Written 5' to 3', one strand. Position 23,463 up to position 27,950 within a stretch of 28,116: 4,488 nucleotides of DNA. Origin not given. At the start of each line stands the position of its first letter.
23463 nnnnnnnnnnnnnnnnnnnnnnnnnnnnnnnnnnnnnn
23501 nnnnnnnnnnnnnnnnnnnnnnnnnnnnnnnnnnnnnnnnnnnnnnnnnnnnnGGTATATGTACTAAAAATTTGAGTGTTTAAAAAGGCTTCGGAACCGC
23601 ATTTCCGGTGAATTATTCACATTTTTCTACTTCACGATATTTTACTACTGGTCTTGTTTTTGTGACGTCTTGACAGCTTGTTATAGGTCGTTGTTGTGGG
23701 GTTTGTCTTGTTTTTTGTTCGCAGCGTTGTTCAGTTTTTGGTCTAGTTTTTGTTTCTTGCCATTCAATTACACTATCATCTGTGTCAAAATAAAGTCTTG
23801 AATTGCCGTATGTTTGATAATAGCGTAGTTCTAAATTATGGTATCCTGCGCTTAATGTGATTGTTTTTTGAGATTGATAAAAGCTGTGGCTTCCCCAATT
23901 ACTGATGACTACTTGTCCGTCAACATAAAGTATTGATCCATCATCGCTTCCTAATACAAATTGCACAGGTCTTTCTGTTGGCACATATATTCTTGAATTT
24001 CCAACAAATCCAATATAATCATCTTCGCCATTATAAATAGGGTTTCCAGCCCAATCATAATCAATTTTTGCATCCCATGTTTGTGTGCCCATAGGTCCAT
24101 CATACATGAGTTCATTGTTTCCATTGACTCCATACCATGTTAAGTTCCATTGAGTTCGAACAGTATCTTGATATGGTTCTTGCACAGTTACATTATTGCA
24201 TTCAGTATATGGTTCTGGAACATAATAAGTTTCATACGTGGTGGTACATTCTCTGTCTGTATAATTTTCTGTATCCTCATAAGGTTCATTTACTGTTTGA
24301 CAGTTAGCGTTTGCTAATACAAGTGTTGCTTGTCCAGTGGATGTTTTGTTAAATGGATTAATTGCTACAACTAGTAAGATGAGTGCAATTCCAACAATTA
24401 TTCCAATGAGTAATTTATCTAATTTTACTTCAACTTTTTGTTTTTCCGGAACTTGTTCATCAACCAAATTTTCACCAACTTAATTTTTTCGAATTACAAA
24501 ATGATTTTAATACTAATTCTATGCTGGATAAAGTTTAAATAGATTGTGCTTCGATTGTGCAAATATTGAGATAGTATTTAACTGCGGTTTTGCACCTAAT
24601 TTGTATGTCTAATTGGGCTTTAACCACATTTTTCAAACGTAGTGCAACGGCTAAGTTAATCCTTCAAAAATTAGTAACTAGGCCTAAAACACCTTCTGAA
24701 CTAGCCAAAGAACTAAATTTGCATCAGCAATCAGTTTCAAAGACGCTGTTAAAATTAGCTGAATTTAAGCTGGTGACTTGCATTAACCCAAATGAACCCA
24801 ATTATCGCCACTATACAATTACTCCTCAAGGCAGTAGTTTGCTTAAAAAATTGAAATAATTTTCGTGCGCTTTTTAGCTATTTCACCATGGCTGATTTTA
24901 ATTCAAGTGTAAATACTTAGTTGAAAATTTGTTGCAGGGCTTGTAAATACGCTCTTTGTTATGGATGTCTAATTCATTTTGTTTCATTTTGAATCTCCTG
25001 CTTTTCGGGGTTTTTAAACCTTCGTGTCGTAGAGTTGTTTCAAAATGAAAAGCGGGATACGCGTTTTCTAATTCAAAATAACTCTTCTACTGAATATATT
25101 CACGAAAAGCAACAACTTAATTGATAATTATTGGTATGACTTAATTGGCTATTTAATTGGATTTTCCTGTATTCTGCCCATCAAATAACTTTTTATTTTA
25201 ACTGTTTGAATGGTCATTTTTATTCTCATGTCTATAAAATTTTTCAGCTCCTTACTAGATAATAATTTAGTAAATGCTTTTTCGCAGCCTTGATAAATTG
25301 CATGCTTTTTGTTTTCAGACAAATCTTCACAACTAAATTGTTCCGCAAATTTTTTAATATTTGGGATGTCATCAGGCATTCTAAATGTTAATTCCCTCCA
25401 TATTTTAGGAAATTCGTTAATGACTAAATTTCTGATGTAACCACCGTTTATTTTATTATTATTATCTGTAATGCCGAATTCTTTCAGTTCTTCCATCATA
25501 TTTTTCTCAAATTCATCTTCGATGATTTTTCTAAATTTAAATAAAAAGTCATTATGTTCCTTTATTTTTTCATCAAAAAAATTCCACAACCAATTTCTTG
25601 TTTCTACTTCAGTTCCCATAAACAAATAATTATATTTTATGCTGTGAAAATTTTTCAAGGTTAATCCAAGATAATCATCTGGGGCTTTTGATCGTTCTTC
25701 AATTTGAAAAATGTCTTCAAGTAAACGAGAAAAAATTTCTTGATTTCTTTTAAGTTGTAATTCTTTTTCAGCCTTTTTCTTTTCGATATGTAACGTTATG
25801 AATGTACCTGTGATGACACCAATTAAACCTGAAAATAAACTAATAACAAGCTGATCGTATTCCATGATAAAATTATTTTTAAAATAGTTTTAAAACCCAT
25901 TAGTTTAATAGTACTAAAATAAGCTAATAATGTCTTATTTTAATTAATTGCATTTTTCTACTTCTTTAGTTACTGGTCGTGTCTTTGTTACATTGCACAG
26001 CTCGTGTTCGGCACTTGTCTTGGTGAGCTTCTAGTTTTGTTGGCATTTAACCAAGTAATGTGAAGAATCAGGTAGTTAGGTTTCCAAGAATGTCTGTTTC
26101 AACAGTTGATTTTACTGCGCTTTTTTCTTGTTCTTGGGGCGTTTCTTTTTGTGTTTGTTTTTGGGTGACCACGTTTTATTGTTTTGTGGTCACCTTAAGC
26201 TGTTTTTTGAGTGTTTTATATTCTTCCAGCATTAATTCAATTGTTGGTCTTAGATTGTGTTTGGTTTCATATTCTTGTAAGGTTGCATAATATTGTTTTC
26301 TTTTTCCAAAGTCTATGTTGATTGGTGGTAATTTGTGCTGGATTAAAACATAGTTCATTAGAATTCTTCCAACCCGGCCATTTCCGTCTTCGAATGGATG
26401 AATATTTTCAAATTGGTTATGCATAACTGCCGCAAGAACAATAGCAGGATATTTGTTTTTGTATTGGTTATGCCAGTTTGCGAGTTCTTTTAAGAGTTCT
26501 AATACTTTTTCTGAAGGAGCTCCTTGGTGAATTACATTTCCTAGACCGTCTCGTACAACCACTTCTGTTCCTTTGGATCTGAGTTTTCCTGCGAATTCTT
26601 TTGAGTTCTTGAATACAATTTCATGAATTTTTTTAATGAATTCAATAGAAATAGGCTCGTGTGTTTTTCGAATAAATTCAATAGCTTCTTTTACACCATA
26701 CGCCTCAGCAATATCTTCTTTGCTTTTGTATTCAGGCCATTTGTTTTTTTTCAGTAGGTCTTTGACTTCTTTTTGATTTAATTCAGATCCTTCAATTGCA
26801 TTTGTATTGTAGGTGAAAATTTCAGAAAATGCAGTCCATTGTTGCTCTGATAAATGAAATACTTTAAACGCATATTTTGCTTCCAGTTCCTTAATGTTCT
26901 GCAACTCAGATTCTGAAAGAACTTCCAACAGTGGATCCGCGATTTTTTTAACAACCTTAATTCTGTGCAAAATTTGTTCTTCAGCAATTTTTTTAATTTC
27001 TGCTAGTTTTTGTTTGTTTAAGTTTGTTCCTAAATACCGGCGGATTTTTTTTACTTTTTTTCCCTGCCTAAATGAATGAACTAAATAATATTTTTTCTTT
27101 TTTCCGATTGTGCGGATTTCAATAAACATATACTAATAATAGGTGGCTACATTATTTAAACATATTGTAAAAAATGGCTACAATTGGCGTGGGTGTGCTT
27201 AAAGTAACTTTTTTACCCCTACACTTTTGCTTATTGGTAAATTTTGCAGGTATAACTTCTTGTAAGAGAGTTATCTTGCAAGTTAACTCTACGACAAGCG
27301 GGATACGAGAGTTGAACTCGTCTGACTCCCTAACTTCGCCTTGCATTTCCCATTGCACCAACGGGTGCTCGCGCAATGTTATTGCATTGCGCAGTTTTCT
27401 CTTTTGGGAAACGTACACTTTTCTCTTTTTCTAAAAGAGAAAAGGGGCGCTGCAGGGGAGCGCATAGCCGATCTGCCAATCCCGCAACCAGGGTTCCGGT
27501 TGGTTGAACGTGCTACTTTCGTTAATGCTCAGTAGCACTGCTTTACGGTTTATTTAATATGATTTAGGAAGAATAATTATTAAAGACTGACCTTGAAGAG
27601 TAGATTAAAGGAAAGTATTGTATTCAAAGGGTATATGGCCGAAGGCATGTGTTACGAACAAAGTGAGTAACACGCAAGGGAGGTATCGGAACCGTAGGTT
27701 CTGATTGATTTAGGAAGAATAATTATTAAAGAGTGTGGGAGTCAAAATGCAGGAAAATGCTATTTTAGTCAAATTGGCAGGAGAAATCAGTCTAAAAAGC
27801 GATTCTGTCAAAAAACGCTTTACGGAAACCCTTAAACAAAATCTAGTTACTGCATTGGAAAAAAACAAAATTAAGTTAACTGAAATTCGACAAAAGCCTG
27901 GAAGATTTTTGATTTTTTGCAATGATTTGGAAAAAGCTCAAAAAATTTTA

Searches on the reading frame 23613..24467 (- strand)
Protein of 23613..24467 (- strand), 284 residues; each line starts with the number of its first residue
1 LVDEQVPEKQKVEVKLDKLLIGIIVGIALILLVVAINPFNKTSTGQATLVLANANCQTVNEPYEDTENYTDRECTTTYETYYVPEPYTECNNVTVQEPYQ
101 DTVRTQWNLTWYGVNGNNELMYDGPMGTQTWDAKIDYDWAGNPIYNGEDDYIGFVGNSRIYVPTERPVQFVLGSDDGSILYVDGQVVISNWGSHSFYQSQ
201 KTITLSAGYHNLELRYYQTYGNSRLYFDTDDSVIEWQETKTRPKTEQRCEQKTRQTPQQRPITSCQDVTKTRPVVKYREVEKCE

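Call 70: search_protein_families(library=pfam, proteins=[window:23613-24467:-], max_evalue=0.001)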
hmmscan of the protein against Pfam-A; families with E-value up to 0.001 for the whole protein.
window:23613-24467:- (284 aa): 1 family
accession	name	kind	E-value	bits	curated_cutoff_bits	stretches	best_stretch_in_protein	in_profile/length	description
PF07691.17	PA14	-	7.3e-08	32.8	24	1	135-225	29-127/147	PA14 domain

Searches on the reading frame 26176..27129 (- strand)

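Call 70: search_protein_families(library=pfam, proteins=[window:26176-27129:-], max_evalue=0.001)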
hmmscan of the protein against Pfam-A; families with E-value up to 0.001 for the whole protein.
window:26176-27129:- (317 aa): 1 family
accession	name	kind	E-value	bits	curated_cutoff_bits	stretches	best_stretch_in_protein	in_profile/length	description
PF02661.23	Fic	-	1.7e-20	74.1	24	1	159-262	1-93/93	Fic/DOC family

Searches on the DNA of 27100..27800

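Call 82: search_rna_families(source=window, start=27100, end=27800, threshold=evalue, max_evalue=1)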
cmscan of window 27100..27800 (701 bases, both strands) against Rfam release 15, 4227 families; matches with E-value up to 1: 0.
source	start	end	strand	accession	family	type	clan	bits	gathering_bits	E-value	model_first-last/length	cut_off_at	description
